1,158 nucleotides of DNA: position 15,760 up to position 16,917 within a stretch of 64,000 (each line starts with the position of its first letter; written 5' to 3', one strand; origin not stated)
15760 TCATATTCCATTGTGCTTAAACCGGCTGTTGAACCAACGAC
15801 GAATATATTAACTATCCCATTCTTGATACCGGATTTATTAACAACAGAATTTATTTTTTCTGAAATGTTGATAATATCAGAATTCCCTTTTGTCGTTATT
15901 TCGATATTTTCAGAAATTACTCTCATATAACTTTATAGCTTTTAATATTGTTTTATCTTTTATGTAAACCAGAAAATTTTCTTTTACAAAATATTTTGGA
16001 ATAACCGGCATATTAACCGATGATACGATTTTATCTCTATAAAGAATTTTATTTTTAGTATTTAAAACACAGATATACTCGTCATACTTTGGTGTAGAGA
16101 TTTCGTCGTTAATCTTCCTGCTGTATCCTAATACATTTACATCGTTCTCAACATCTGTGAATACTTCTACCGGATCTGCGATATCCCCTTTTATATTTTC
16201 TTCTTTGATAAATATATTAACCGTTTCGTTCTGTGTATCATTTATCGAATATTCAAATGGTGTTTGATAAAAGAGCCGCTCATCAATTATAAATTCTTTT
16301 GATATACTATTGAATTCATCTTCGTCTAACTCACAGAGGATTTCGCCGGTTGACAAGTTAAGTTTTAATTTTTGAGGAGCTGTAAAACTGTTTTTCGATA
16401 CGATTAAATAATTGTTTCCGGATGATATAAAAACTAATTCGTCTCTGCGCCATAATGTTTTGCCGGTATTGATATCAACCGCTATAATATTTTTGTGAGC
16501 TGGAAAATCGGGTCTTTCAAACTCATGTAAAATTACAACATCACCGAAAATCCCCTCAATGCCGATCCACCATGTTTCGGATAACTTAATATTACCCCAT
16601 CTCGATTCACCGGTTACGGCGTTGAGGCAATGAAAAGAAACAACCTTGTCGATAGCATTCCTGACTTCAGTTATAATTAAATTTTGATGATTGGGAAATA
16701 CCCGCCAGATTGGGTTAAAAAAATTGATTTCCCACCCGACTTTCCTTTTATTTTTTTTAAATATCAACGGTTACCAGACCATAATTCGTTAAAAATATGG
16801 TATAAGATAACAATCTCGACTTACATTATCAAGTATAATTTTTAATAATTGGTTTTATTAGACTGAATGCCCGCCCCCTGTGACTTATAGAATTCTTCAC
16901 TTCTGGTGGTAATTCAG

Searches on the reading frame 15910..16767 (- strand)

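Call 87: search_protein_families(library=pfam, proteins=[window:15910-16767:-], max_evalue=0.001)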
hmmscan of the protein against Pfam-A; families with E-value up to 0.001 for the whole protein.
window:15910-16767:- (285 aa): 1 family
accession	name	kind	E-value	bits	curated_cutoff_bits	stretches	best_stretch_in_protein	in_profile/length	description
PF16248.10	DUF4905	-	8.3e-24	83.8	29.6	1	27-106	4-83/83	Domain of unknown function (DUF4905)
